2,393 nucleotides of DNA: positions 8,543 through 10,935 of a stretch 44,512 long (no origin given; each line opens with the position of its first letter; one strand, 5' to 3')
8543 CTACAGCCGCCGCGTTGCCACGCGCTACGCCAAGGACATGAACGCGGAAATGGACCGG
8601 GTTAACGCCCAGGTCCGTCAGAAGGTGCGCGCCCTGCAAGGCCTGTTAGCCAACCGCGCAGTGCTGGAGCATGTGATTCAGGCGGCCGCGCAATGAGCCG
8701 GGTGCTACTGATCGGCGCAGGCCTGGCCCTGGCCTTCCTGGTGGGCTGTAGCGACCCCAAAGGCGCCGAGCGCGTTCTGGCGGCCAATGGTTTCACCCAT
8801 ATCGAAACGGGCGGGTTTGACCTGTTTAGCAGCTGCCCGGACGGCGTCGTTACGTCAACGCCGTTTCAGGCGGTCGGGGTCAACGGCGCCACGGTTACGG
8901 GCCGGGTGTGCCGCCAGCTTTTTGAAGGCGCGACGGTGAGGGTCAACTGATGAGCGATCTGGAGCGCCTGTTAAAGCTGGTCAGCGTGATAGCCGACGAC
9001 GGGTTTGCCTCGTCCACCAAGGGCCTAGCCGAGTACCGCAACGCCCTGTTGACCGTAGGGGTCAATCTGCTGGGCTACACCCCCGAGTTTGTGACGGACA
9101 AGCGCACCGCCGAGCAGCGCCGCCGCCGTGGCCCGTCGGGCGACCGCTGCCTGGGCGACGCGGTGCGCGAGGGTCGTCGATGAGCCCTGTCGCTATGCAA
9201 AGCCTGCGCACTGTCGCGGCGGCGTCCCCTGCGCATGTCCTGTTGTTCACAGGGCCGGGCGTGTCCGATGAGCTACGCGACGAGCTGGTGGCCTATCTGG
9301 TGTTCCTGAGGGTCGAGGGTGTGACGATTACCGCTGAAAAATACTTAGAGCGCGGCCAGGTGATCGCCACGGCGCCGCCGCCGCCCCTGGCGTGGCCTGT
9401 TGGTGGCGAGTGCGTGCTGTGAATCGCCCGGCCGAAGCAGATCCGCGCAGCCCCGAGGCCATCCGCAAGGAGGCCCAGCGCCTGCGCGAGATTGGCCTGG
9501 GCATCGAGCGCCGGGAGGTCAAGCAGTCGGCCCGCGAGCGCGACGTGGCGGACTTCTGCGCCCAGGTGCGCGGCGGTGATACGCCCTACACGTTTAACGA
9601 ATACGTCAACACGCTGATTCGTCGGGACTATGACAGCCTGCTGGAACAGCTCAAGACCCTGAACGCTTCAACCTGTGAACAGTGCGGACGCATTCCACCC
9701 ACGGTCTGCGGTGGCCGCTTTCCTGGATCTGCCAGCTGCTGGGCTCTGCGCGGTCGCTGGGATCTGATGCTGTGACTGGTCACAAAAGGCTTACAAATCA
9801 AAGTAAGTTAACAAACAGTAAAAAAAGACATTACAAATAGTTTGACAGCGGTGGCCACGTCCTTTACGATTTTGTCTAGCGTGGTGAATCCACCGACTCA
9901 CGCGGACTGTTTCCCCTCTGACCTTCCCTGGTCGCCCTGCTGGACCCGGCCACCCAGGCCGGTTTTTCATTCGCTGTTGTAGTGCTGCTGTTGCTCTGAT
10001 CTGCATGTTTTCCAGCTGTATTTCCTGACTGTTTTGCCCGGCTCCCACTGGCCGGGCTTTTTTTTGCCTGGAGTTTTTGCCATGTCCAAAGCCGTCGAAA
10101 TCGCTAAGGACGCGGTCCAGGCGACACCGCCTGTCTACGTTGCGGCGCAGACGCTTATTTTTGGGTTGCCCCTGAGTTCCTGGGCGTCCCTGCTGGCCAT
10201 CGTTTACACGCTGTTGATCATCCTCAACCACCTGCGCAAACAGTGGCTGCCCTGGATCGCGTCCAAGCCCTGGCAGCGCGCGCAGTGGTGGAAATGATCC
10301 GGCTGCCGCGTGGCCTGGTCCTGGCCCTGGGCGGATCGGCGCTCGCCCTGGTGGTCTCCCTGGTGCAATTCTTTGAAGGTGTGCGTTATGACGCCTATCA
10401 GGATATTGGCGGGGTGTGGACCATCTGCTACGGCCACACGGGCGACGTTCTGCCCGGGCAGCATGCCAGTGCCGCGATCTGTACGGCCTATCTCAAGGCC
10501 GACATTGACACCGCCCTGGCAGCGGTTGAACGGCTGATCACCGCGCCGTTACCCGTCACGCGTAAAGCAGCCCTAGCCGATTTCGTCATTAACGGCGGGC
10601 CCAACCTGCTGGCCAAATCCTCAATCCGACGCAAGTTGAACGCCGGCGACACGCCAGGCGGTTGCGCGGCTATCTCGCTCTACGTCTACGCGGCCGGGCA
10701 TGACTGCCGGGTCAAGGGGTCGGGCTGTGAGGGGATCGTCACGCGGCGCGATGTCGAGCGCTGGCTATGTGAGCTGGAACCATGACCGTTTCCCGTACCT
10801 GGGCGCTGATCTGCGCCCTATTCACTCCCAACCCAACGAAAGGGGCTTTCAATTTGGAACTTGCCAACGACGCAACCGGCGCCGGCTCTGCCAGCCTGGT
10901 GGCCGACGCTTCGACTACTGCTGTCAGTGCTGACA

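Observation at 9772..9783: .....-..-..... palindrome supplies the stop codon at four module boundaries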

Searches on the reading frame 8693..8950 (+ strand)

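Call 15: search_protein_families(library=pfam, proteins=[window:8693-8950:+], max_evalue=0.01)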
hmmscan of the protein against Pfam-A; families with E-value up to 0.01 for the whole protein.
window:8693-8950:+ (85 aa): 0 families

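Call 39: search_protein_families(library=phrogs, proteins=[window:8693-8950:+], max_evalue=0.001)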
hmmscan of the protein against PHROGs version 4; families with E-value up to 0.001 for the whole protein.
window:8693-8950:+ (85 aa): 1 family
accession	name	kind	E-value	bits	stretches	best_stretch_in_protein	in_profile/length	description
phrog_902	-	unknown function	2.9e-16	60.9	1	3-84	8-99/118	-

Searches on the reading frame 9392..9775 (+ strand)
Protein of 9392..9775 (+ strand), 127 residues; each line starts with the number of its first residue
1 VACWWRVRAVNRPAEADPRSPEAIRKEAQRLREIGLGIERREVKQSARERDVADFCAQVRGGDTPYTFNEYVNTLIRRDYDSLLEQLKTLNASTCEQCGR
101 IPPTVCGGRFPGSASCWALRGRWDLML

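Call 15: search_protein_families(library=pfam, proteins=[window:9392-9775:+], max_evalue=0.01)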
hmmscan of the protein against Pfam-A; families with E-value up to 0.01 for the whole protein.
window:9392-9775:+ (127 aa): 0 families

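Call 39: search_protein_families(library=phrogs, proteins=[window:9392-9775:+], max_evalue=0.001)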
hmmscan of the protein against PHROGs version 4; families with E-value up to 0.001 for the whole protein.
window:9392-9775:+ (127 aa): 1 family
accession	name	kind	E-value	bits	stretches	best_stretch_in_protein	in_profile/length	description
phrog_536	-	transcription regulation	4.5e-22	79.4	1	22-126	6-112/115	transcriptional regulator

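Call 44: search_solved_structures(query=window:9392-9772:+, max_evalue=1)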
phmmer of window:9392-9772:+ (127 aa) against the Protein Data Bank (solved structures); distinct sequences matched with E-value up to 1: 1.
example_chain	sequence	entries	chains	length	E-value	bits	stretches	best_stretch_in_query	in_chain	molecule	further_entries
6cr1_L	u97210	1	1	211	0.53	13.8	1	42-105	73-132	Light chain of adalimumab EFab (VL-IgE CH2)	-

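Call 103: search_solved_structures(query=A1, max_evalue=5)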
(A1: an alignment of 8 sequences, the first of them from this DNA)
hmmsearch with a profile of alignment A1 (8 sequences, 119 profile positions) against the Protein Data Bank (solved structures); distinct sequences matched with E-value up to 5: 9.
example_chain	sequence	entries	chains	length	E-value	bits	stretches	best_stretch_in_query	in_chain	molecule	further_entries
6gpz_B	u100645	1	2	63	0.00099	22.7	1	33-86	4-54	Cell cycle protein GpsB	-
3riu_C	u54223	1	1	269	0.0078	19.8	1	7-74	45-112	Translin associated factor X, isoform B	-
6gp7_B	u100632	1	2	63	0.0086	19.7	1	33-86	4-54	Cell cycle protein GpsB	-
4ug3_A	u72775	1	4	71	0.0091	19.6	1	33-86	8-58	CELL CYCLE PROTEIN GPSB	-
3axj_B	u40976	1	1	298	0.014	19.1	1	7-74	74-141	Translin associated factor X, isoform B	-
5xy3_m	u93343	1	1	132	0.16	15.6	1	8-98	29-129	Ubiquitin, putative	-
8trq_E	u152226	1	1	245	0.49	14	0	17-74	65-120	A07 TCR beta chain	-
4e8b_A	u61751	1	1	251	1.6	12.4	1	68-118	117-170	Ribosomal RNA small subunit methyltransferase E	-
4yc7_B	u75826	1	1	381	2.6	11.7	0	58-81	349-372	Formin-like protein 2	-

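Call 104: search_protein_families(library=pfam, alignment_id=A1, max_evalue=1)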
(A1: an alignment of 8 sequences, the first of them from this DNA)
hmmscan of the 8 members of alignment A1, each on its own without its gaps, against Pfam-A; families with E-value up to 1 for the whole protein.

A. member 1, seq(113 aa): 1 family
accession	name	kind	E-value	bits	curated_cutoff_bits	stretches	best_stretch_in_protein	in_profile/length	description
PF25436.1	BSD2_CRD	-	0.17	12.5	27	1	79-112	17-50/69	BSD2 cysteine rich domain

B. families by the number of members that match (of 8 scanned): 2 families
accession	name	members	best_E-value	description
PF09429.15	Wbp11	1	0.046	WW domain binding protein 11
PF25436.1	BSD2_CRD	1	0.17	BSD2 cysteine rich domain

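Call 106: find_homologous_proteins(query=window:9392-9772:+, max_evalue=0.00001)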
Query window:9392-9772:+ (127 aa): 17 proteins with E <= 0.00001 among 111 candidates.
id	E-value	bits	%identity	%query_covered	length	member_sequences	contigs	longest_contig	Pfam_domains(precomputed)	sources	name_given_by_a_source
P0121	1.7e-74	266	100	93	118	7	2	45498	-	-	-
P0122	6.3e-56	206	79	89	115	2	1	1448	-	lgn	-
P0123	4.1e-44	168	69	87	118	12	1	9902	-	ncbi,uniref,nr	ncbi:hypothetical protein IAI52_27855 [Pseudomonas lurida]|uniref:hypothetical protein n=1 Tax=Pseud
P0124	2.2e-29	120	55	93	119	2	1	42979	-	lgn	-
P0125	7.7e-26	109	48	95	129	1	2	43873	-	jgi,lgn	jgi:hypothetical protein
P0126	2.2e-25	107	53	87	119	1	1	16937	-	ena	-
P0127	2.3e-23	101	53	81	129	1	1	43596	-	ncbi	ncbi:hypothetical protein [Pseudomonas fluorescens group sp. PF-69]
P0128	3.4e-22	97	51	81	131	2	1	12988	-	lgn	-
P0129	5.9e-19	87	46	87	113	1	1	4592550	-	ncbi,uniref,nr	ncbi:hypothetical protein [Aeromonas jandaei]|uniref:hypothetical protein n=1 Tax=Aeromonas jandaei 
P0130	3.2e-18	84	46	87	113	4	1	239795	-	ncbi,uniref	ncbi:hypothetical protein [Aeromonas hydrophila]|uniref:hypothetical protein n=1 Tax=Aeromonas hydro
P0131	4.1e-18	84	46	82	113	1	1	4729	-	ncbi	-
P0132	4.4e-18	84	45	87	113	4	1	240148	-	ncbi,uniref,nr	ncbi:hypothetical protein BHR47_06060 [Aeromonas salmonicida subsp. salmonicida]|uniref:hypothetical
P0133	2.4e-17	81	46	82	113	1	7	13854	-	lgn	-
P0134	1.1e-16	79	43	87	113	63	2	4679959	-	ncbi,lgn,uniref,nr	ncbi:hypothetical protein [Aeromonas sp. FDAARGOS 1417]|uniref:hypothetical protein n=1 Tax=Aeromona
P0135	6.8e-16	77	42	87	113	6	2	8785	-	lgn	-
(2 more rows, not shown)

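Call 107: find_encoding_contigs(protein=P0129, flank=10000, max_places=2)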
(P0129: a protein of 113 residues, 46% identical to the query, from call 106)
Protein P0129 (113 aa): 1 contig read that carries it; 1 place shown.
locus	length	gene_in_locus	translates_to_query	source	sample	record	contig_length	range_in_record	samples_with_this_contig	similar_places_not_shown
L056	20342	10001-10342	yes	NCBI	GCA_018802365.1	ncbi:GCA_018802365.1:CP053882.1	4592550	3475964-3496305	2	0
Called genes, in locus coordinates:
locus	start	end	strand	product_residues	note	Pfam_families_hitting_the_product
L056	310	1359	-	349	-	PF24624:Int_N, PF00589:Phage_integrase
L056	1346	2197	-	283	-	-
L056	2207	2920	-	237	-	PF01381:HTH_3 (faint), PF00717:Peptidase_S24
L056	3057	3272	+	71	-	-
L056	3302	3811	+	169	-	PF06892:Phage_CP76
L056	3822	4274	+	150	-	-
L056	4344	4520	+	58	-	-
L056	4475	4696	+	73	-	-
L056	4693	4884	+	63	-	-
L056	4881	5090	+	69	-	-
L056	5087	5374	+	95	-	-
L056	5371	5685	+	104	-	-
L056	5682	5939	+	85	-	-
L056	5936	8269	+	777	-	PF05840:Phage_GPA, PF23343:REP_ORF2-G2P (faint)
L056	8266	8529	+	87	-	-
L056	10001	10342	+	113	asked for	-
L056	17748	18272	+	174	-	PF06891:P2_Phage_GpR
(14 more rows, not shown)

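Call 108: find_encoding_contigs(protein=P0127, flank=10000, max_places=2)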
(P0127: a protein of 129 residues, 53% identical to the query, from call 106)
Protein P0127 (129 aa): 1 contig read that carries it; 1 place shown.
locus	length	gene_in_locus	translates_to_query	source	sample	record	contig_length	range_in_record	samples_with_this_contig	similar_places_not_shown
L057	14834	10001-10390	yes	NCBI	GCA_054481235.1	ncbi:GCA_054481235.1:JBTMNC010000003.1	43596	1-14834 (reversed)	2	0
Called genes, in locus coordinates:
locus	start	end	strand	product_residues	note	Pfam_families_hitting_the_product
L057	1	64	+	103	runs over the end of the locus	-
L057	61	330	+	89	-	-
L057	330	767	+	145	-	-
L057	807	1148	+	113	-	-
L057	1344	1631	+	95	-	-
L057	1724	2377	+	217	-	PF01656:CbiA, PF09140:MipZ, PF13614:AAA_31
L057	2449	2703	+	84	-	-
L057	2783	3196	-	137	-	-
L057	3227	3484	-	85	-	-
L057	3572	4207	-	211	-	PF00717:Peptidase_S24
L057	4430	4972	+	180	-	-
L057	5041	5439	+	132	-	-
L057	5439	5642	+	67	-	-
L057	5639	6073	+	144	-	-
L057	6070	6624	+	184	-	-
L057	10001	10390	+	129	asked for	-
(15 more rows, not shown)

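Call 129: search_protein_families(library=ncbifam, proteins=[window:9392-9772:+], max_evalue=0.01)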
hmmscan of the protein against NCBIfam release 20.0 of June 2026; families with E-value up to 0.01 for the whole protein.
window:9392-9772:+ (127 aa): 0 families

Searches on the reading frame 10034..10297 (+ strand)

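Call 15: search_protein_families(library=pfam, proteins=[window:10034-10297:+], max_evalue=0.01)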
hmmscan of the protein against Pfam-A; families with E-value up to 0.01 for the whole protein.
window:10034-10297:+ (87 aa): 2 families
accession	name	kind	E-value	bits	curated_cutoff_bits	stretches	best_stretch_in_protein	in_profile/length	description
PF10746.14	Phage_holin_2_2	-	0.0021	18.2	25.4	1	24-70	4-54/61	Phage holin T7 family, holin superfamily II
PF12716.12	Apq12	-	0.008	16.5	25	0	47-76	4-33/54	Nuclear pore assembly and biogenesis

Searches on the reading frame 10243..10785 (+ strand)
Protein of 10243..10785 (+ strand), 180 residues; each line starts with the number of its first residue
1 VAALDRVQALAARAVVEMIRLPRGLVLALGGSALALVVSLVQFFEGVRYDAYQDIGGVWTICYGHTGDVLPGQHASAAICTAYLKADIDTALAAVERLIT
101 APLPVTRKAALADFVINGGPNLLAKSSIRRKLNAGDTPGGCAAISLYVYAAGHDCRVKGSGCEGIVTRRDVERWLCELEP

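Call 15: search_protein_families(library=pfam, proteins=[window:10243-10785:+], max_evalue=0.01)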
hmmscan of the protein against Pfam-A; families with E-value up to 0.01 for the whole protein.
window:10243-10785:+ (180 aa): 1 family
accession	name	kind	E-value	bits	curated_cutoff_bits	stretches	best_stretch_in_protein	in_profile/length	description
PF00959.24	Phage_lysozyme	-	1.6e-27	96.7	22.3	1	44-172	3-125/125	Phage lysozyme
